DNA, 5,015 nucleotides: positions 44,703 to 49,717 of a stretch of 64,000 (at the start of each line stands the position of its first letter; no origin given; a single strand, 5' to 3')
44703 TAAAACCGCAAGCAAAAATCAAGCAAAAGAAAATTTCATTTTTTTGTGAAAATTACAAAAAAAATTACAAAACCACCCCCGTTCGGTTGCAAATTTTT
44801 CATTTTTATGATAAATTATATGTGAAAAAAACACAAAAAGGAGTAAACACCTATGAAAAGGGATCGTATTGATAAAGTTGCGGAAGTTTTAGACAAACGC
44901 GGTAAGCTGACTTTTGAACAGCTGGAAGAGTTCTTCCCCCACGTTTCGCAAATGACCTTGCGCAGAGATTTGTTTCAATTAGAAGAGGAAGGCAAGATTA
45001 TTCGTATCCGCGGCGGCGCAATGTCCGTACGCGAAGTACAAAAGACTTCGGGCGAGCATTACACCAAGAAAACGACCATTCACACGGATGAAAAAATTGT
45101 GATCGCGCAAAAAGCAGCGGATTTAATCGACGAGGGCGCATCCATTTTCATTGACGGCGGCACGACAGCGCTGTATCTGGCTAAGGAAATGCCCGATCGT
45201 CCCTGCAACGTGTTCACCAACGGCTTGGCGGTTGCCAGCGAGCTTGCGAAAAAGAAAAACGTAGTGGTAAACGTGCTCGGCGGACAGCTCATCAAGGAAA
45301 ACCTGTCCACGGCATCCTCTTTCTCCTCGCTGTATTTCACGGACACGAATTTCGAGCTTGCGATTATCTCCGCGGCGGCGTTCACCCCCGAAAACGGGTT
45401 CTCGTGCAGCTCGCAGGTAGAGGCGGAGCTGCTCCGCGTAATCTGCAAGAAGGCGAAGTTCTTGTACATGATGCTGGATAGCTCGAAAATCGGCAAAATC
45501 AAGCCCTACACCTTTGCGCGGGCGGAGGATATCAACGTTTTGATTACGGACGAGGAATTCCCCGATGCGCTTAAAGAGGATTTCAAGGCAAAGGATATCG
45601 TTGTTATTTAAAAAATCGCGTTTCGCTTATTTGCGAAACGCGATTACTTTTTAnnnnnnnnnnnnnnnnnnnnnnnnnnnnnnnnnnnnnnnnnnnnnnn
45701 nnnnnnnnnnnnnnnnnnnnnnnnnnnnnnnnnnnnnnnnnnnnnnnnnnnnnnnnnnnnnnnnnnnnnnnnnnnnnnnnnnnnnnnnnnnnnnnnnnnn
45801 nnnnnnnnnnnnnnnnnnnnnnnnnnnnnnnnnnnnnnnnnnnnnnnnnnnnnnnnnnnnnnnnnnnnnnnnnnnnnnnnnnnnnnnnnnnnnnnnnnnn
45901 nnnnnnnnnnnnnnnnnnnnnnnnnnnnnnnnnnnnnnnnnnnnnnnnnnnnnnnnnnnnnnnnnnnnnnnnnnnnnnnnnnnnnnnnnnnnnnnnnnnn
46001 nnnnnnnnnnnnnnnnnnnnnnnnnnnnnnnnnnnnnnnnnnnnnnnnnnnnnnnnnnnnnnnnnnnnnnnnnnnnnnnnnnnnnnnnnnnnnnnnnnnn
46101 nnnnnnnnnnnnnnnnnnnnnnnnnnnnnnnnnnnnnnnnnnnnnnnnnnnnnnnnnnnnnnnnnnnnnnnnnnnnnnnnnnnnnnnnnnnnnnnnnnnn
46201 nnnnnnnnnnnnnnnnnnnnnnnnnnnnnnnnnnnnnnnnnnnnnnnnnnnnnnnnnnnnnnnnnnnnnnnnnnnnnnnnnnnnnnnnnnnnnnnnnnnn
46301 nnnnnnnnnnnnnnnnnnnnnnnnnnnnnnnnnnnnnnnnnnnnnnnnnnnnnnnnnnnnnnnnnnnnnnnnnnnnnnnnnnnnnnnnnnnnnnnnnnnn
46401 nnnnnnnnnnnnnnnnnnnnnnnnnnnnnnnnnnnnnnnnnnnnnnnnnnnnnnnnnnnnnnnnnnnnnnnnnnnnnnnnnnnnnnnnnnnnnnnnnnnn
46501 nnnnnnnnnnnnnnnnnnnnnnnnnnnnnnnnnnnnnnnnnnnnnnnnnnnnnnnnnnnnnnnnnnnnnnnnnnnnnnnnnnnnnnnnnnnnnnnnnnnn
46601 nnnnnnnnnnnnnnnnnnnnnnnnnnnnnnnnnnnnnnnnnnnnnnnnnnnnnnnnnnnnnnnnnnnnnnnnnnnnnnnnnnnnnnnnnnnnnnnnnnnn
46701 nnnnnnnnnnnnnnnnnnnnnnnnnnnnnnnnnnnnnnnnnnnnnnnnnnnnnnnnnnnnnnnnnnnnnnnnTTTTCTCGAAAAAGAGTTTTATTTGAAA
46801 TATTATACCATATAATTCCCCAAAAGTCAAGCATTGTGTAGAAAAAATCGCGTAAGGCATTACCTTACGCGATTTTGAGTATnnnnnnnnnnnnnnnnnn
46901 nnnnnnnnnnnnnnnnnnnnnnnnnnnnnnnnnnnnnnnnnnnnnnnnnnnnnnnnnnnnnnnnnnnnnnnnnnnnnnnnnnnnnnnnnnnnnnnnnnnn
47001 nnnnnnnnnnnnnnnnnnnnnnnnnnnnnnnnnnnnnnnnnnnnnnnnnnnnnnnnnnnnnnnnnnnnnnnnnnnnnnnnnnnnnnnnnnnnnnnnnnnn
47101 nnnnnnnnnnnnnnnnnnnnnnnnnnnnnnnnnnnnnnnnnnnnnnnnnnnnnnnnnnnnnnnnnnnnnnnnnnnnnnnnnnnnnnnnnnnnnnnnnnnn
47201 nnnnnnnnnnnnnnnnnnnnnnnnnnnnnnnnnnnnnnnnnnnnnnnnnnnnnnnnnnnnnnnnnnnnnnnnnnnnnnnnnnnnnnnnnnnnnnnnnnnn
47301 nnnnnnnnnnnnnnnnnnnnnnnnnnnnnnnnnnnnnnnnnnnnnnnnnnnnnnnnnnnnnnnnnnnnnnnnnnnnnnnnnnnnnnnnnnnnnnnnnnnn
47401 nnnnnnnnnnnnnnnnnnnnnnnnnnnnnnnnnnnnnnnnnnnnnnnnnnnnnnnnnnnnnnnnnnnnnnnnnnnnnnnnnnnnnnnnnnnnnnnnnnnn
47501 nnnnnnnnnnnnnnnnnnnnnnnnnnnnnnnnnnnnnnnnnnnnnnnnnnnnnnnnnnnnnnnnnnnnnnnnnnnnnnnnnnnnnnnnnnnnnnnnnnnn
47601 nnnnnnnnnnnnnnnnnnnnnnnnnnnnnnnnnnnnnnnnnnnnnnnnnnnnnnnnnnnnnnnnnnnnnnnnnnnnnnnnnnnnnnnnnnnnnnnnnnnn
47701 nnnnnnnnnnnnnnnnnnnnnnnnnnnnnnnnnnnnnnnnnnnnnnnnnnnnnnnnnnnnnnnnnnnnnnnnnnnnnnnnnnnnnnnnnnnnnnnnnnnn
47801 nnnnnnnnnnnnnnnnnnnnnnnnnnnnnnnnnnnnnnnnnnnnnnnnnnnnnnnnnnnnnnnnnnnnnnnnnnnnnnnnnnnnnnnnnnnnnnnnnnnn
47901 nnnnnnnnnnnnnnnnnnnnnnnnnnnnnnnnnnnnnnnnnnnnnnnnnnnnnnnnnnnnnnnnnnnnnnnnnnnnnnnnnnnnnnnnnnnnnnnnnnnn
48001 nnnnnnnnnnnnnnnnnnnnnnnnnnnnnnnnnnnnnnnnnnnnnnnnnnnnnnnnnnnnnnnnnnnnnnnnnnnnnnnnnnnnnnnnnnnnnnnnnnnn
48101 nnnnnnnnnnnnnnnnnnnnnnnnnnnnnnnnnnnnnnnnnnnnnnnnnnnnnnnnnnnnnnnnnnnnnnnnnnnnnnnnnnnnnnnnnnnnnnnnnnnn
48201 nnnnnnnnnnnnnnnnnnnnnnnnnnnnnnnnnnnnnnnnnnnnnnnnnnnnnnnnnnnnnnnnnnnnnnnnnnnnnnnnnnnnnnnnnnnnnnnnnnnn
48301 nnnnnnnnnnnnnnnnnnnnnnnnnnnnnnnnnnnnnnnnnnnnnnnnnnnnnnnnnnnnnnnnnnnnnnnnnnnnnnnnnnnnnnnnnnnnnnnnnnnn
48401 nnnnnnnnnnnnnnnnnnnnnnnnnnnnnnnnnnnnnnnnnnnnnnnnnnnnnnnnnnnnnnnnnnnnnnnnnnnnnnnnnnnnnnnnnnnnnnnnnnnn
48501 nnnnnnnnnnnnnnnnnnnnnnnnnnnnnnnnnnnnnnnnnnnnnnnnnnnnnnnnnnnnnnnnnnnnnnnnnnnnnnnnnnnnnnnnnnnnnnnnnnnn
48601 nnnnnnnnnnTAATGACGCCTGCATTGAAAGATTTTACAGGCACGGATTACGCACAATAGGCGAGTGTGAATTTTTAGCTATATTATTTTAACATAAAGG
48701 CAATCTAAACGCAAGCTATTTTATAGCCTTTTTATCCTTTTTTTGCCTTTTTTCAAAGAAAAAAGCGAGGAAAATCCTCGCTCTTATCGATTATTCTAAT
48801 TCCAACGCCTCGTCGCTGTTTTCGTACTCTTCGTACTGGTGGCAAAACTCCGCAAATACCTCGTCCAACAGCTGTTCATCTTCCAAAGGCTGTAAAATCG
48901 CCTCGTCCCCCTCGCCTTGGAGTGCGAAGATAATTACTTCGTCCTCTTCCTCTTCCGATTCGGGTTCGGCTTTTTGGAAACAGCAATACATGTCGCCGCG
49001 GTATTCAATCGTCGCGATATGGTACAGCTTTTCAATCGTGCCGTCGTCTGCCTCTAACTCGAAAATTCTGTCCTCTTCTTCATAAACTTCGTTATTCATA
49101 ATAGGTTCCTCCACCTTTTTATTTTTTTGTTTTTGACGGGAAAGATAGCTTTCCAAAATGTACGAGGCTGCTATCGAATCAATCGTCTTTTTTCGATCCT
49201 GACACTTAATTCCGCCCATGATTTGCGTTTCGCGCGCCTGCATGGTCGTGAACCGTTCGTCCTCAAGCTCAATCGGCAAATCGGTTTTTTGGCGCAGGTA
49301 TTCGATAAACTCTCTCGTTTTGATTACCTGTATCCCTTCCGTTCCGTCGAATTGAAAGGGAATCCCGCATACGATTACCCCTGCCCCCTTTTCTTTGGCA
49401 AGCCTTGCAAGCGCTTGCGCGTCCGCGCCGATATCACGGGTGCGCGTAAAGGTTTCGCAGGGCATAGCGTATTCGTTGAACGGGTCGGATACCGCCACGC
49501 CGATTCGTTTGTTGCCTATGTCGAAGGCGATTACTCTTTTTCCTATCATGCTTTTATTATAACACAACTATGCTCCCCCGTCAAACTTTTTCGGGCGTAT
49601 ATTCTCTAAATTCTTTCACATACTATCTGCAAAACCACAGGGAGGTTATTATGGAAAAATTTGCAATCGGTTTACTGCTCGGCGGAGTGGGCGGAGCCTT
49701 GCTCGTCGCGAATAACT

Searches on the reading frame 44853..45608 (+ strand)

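Call 78: search_protein_families(library=pfam, proteins=[window:44853-45608:+], max_evalue=0.00001)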
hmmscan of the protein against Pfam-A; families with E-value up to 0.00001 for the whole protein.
window:44853-45608:+ (252 aa): 2 families
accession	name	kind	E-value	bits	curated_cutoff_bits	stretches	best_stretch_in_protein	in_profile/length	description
PF00455.28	DeoRC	-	4.1e-42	144.3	31.8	1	77-234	2-160/160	DeoR C terminal sensor domain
PF08220.18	HTH_DeoR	-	4.8e-13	49.1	21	1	5-60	1-55/57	DeoR-like helix-turn-helix domain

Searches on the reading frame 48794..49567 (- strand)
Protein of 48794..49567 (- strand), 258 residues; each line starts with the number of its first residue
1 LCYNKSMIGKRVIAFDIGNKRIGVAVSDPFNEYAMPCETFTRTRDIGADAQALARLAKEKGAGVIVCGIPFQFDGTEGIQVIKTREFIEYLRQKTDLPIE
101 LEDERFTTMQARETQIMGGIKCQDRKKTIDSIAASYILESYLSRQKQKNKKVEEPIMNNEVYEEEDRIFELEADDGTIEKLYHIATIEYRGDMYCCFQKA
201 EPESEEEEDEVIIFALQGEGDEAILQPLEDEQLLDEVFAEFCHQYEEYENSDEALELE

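Call 78: search_protein_families(library=pfam, proteins=[window:48794-49567:-], max_evalue=0.00001)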
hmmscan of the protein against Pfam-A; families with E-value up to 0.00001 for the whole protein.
window:48794-49567:- (258 aa): 2 families
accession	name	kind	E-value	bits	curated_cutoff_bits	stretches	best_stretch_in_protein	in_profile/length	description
PF03652.20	RuvX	-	7.8e-37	127.1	29.2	1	11-143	2-133/134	Holliday junction resolvase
PF06949.16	DUF1292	-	1.7e-08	35.7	24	1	174-241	1-70/75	Protein of unknown function (DUF1292)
